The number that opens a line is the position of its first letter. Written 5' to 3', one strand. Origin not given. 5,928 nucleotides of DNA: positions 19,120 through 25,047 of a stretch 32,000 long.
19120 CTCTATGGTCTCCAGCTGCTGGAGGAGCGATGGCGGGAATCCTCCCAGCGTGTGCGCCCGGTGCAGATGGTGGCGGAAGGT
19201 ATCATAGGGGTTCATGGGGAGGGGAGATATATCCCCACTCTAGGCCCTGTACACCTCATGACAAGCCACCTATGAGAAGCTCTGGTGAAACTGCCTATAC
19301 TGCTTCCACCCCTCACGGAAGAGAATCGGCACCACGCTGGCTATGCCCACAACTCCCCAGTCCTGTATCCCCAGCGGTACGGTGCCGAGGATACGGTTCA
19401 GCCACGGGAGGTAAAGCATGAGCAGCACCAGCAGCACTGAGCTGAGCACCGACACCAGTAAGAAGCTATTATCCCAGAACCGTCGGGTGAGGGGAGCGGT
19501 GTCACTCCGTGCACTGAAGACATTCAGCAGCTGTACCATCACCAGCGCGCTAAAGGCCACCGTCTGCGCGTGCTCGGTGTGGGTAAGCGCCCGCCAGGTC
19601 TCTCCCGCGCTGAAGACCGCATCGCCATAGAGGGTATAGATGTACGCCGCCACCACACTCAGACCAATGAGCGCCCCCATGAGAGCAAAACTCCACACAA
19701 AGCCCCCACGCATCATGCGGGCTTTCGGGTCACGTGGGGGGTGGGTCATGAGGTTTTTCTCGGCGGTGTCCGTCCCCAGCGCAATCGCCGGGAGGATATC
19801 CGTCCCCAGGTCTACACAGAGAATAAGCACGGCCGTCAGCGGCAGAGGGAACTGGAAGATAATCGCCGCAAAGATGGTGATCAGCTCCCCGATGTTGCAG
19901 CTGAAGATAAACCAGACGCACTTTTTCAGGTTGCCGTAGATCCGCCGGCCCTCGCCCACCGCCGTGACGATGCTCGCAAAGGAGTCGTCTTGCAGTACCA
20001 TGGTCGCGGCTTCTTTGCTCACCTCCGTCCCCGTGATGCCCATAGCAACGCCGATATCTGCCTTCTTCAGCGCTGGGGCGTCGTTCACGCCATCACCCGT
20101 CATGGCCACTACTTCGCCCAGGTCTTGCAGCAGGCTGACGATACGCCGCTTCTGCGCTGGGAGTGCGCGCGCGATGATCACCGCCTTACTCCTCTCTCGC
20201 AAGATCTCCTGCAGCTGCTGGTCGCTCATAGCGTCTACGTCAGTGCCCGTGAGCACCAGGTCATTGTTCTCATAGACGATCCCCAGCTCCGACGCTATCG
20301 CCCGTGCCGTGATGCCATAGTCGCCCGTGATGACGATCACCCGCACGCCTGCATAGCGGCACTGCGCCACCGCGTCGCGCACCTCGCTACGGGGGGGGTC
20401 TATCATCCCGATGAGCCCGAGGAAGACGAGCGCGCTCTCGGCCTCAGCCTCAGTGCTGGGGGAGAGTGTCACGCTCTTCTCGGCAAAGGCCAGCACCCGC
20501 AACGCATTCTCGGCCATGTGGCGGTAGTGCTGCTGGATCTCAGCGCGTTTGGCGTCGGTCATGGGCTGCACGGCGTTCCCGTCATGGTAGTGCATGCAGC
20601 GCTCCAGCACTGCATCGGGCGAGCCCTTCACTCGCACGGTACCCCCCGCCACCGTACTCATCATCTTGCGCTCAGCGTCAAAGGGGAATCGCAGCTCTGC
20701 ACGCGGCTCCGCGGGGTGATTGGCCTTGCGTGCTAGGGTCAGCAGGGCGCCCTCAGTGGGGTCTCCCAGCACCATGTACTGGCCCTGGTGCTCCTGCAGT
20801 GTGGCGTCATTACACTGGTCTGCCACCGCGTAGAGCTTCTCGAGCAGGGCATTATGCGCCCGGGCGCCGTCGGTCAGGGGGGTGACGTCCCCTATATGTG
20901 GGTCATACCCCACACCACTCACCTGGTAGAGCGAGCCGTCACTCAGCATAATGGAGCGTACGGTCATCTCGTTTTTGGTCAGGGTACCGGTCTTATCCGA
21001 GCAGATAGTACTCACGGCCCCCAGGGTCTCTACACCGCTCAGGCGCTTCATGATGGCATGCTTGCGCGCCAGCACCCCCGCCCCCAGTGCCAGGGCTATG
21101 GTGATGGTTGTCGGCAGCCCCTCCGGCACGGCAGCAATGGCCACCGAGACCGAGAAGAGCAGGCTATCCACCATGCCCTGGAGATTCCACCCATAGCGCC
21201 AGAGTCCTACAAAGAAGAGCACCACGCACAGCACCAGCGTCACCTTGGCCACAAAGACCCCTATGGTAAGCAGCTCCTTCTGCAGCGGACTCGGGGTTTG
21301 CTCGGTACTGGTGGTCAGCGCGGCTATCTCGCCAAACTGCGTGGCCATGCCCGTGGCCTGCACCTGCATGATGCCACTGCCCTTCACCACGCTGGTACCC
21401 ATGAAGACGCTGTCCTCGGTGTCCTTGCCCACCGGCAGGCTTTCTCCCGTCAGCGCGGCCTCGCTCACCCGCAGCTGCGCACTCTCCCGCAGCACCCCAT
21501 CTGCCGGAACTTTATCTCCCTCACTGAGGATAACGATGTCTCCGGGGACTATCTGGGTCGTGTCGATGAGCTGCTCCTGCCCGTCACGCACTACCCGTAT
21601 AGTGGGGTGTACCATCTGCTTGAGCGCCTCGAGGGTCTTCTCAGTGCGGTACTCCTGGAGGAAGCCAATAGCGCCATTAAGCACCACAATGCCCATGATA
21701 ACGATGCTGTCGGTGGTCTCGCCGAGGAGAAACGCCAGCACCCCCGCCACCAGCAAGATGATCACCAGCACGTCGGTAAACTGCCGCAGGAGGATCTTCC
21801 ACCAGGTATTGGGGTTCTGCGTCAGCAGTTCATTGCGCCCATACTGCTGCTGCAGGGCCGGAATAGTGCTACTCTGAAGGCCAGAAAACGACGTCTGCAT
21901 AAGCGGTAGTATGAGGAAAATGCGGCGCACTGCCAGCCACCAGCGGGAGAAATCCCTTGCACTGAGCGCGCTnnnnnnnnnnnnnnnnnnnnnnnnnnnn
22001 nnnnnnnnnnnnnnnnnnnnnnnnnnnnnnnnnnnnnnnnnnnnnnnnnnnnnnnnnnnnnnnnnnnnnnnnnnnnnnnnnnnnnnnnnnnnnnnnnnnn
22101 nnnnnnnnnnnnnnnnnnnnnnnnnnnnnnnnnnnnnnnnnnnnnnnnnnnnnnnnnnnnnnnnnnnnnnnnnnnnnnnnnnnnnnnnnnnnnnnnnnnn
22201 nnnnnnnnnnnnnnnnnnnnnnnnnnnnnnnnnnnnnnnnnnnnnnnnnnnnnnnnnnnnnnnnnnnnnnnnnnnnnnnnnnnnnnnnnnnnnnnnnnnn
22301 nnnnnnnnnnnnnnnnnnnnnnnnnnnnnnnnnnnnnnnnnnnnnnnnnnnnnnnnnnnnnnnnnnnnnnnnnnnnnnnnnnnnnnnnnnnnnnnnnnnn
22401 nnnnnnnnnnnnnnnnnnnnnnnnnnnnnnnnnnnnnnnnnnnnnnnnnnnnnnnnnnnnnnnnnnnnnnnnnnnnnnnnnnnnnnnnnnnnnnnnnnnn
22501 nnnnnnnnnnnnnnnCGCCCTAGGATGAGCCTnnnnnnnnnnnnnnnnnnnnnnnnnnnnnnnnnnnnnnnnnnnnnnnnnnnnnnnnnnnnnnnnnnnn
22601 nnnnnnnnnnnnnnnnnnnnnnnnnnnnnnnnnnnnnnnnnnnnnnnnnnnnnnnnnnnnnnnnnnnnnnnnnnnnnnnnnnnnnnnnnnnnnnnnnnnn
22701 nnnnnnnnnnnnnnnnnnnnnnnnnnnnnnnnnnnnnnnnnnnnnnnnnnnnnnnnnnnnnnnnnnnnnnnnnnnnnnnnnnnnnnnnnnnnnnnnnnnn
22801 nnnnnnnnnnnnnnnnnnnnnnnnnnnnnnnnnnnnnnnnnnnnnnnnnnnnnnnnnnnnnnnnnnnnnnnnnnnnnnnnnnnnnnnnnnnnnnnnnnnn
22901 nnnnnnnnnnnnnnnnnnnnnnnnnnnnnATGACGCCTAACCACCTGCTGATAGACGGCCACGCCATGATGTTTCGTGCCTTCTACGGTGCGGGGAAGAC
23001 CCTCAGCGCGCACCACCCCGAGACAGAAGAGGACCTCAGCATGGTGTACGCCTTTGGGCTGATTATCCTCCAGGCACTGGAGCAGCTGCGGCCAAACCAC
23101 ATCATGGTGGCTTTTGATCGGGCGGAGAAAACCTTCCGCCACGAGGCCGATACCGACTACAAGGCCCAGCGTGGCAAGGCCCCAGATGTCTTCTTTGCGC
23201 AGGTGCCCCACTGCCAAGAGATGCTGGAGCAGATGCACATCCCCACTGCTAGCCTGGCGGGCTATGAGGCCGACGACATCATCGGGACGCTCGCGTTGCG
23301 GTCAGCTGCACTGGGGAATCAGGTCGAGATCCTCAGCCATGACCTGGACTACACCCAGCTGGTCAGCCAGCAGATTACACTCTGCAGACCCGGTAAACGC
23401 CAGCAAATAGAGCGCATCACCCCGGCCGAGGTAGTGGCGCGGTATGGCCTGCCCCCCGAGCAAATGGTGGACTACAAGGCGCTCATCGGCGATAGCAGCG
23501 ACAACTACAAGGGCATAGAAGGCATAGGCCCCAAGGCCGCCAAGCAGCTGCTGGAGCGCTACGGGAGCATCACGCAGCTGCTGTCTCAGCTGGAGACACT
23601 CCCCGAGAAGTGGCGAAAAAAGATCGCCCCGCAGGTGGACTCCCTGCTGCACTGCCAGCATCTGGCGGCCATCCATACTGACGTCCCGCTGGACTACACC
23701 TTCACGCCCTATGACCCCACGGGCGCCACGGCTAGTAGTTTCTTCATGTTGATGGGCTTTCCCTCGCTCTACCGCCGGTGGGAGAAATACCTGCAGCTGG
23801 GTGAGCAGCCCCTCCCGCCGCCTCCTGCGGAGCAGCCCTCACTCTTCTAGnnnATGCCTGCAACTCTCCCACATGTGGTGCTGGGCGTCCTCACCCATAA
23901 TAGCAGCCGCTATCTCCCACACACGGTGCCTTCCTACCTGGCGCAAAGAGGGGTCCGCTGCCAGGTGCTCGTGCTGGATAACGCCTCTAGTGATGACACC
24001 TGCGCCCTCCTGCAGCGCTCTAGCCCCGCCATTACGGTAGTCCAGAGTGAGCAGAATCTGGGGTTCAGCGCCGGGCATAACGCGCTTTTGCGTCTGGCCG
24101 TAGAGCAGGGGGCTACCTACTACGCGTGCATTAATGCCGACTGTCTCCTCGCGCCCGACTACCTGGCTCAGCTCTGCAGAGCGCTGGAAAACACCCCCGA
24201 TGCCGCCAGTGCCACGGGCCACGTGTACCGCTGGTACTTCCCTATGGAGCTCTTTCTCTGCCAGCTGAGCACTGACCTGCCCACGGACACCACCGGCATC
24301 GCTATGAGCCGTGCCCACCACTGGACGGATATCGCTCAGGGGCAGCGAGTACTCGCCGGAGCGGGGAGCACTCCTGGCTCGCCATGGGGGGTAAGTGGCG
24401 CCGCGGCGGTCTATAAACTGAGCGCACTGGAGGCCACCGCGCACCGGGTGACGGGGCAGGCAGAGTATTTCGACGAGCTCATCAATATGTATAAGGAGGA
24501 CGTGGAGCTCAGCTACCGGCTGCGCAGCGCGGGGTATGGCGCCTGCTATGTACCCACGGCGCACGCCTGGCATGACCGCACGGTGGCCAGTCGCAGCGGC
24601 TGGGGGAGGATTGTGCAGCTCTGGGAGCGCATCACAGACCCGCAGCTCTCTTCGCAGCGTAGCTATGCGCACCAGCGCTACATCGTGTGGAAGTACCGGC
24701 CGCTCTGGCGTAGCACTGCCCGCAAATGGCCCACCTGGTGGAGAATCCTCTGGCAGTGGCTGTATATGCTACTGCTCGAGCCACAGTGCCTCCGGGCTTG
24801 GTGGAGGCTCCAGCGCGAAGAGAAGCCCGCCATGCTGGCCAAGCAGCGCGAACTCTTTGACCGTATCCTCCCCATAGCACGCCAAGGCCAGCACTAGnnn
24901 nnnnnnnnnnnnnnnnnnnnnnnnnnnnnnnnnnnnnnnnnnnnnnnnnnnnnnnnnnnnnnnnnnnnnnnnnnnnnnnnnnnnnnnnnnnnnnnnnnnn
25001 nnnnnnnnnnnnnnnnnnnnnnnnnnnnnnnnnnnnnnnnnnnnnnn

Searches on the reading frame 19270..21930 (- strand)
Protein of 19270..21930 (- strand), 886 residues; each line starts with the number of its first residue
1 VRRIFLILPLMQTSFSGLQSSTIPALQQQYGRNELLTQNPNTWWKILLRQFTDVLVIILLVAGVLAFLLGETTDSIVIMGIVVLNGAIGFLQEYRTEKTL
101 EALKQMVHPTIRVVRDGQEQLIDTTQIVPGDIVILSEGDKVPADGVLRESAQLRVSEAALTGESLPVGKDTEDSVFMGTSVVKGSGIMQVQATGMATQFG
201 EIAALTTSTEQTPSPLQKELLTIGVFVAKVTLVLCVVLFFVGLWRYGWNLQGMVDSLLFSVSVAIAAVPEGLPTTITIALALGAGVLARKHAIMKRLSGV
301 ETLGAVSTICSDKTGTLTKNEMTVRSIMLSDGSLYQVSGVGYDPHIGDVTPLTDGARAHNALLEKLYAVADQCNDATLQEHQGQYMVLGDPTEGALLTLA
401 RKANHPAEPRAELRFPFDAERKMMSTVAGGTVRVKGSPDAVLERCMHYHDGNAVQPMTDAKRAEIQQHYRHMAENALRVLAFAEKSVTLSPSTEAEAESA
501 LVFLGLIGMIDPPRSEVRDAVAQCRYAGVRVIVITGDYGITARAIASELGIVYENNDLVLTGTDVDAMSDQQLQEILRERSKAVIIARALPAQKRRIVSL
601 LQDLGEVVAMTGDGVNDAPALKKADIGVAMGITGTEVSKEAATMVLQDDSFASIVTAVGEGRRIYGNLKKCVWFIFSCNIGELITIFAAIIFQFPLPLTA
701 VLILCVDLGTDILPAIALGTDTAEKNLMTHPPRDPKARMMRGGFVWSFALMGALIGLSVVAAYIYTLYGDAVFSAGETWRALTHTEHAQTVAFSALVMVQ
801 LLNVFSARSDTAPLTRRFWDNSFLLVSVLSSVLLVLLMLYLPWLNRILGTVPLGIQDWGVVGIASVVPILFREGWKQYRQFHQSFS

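Call 64: search_protein_families(library=pfam, proteins=[window:19270-21930:-], max_evalue=0.001)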
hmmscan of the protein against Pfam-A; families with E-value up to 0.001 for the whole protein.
window:19270-21930:- (886 aa): 7 families
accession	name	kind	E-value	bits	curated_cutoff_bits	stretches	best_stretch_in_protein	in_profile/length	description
PF00122.25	E1-E2_ATPase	-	1.5e-53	181.4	28.1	1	106-290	2-181/181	E1-E2 ATPase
PF00689.26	Cation_ATPase_C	-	5e-45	153.8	27.3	1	695-876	1-173/175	Cation transporting ATPase, C-terminus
PF00702.32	Hydrolase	-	6.4e-17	63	26.4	1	484-625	68-191/191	haloacid dehalogenase-like hydrolase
PF00690.31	Cation_ATPase_N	-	1e-14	54.4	20.4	1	13-65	16-68/69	Cation transporter/ATPase, N-terminus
PF13246.12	Cation_ATPase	-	1.2e-12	48.1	21.7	1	373-448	3-91/91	Cation transport ATPase (P-type)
PF12710.13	HAD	-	5.4e-05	24.1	27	1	509-622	85-189/189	haloacid dehalogenase-like hydrolase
PF08282.18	Hydrolase_3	-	0.00055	20.2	20.9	0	607-655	205-252/255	haloacid dehalogenase-like hydrolase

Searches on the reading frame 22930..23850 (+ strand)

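Call 65: search_protein_families(library=pfam, proteins=[window:22930-23850:+], max_evalue=0.001)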
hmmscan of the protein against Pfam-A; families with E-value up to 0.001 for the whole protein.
window:22930-23850:+ (306 aa): 2 families
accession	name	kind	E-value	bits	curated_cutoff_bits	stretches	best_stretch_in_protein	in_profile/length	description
PF02739.22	5_3_exonuc_N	-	3.6e-46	157.3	34.3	1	6-173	3-164/164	5'-3' exonuclease, N-terminal resolvase-like domain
PF01367.25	5_3_exonuc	-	1.8e-26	92.9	40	1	175-260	2-88/97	5'-3' exonuclease, C-terminal SAM fold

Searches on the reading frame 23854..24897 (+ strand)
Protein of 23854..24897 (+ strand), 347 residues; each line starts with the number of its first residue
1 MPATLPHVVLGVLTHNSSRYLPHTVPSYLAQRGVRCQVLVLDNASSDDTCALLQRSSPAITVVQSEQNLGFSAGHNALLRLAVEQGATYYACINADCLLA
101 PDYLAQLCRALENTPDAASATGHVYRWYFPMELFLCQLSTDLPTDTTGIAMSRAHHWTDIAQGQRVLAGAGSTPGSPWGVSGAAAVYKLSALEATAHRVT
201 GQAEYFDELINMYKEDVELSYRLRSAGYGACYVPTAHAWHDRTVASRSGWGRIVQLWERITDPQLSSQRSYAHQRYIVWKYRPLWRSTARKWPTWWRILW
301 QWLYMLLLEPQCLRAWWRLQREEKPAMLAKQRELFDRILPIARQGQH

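Call 65: search_protein_families(library=pfam, proteins=[window:23854-24897:+], max_evalue=0.001)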
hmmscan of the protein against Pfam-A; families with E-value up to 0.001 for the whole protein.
window:23854-24897:+ (347 aa): 3 families
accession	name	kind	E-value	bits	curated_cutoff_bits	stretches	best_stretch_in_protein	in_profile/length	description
PF00535.33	Glycos_transf_2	-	1.1e-14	55.2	23.3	1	12-120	4-112/168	Glycosyl transferase family 2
PF13641.12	Glyco_tranf_2_3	-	9e-12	45.9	27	1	9-243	4-214/230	Glycosyltransferase like family 2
PF13632.12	Glyco_trans_2_3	-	1e-05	25.9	27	1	92-306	4-180/198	Glycosyl transferase family group 2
